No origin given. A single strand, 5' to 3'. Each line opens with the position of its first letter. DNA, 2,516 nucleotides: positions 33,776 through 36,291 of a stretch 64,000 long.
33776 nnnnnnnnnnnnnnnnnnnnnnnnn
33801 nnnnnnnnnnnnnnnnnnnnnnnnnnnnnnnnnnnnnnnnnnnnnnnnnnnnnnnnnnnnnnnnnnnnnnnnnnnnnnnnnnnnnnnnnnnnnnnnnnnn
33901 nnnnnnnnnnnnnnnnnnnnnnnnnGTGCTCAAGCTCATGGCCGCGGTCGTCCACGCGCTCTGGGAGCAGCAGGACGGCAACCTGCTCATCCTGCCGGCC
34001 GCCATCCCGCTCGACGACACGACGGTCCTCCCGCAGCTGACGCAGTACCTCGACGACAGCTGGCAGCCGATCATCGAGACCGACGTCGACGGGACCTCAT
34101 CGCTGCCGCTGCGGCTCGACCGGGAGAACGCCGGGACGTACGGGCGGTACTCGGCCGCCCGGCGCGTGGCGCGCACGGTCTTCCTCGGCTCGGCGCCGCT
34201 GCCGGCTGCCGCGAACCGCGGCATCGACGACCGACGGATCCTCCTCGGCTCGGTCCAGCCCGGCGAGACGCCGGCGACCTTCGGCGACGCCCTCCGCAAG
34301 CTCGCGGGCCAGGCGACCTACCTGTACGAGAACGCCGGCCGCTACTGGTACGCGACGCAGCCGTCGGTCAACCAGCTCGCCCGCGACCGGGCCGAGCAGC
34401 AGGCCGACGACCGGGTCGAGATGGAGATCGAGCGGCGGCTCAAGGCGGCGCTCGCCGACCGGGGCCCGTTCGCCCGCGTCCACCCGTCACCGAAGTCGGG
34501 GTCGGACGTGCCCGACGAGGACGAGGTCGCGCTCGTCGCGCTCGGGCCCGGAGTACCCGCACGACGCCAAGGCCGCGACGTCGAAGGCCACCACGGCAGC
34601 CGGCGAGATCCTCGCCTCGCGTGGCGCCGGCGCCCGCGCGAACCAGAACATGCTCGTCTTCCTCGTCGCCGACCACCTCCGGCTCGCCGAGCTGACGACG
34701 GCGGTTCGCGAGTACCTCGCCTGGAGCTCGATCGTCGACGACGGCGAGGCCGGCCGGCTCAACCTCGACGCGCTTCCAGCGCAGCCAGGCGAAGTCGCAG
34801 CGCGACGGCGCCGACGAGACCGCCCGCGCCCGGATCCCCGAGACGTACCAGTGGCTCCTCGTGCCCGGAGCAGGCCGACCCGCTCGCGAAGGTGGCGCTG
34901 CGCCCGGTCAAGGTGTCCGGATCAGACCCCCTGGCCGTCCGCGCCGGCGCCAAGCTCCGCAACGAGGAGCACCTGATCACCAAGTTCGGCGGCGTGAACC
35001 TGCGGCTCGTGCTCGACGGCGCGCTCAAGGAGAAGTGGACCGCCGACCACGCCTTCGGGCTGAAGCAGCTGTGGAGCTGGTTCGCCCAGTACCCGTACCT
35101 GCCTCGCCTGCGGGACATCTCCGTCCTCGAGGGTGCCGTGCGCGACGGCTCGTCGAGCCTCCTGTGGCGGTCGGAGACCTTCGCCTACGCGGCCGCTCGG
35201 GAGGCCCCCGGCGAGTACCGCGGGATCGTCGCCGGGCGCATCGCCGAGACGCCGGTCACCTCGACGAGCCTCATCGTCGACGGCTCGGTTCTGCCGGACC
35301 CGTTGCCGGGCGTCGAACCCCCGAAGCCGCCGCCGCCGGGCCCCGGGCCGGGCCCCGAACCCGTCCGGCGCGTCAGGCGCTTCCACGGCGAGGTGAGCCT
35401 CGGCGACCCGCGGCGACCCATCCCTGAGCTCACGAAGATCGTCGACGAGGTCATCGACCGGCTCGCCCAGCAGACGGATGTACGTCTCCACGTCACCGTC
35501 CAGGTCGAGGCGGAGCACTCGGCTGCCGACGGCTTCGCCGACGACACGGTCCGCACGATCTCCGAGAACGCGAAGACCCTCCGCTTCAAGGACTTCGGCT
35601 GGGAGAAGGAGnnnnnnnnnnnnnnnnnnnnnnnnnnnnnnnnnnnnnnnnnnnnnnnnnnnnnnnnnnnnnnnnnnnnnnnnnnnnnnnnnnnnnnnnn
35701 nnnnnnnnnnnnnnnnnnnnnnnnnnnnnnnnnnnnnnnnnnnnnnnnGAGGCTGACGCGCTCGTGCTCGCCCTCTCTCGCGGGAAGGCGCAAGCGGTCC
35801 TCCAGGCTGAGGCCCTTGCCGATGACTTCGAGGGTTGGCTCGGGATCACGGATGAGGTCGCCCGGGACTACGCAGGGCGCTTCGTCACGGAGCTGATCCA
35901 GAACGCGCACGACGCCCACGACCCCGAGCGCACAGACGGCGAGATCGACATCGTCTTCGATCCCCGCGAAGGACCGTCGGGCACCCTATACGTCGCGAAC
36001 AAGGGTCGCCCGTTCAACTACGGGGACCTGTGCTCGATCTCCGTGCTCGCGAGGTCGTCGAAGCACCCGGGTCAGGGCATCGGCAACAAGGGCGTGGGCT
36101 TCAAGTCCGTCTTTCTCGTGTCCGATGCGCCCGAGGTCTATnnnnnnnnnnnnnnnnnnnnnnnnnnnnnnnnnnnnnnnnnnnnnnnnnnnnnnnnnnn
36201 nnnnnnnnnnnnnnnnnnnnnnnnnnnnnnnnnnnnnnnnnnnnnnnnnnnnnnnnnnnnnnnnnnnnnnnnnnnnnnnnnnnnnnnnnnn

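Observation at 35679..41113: A ~1800-aa GHKL ATPase ending in a second DUF3883 module, with ~1500 aa unassigned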

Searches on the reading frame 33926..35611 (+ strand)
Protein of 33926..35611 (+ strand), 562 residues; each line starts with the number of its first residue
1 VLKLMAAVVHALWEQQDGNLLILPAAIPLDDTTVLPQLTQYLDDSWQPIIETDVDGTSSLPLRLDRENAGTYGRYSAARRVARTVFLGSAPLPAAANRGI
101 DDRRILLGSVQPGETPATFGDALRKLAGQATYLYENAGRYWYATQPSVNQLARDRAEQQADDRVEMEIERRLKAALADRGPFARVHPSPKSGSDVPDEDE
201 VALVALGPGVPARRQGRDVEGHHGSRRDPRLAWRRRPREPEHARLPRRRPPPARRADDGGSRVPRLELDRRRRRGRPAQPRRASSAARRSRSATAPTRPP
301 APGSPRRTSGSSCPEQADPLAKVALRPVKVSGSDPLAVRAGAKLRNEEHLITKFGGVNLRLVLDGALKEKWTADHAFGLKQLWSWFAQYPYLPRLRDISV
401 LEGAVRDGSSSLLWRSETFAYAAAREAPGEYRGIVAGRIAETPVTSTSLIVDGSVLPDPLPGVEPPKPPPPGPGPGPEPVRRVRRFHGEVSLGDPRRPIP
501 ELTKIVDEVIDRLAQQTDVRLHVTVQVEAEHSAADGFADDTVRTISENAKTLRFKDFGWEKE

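Call 29: search_protein_families(library=padloc, proteins=[window:33926-35611:+], max_evalue=0.001)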
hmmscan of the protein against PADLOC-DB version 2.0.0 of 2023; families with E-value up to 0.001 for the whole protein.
window:33926-35611:+ (562 aa): 2 families
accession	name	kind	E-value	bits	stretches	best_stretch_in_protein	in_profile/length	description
PDLC00662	HmaC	-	6.9e-93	310.5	3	2-215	363-576/941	AAA+ ATPase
PDLC02192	DUF499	-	3.3e-06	23.2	1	2-176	336-506/1022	-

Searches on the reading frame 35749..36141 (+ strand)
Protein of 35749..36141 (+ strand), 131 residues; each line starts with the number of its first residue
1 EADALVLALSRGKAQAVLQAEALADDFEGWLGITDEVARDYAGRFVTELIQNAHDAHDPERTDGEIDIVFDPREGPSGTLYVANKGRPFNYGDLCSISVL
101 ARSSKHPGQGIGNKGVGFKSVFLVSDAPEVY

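Call 93: search_protein_families(library=ncbifam, proteins=[window:35749-36141:+], max_evalue=0.01)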
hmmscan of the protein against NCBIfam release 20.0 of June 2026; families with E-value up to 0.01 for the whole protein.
window:35749-36141:+ (131 aa): 2 families
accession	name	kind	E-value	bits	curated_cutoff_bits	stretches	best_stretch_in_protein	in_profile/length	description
NF047352.1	P_loop_sacsin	domain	2.3e-22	79.2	50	1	44-131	2-80/80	sacsin N-terminal ATP-binding-like domain-containing protein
NF010683.0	PRK14083.1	equivalog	0.0027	16.2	455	1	45-127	30-123/604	HSP90 family protein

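Call 94: search_protein_families(library=pfam, proteins=[window:35749-36141:+], max_evalue=0.01)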
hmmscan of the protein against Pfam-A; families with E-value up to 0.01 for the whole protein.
window:35749-36141:+ (131 aa): 1 family
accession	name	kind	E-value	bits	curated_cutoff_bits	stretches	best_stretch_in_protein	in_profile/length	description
PF25794.1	SACS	-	3.4e-09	37.3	32.8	1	40-130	14-118/247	Sacsin domain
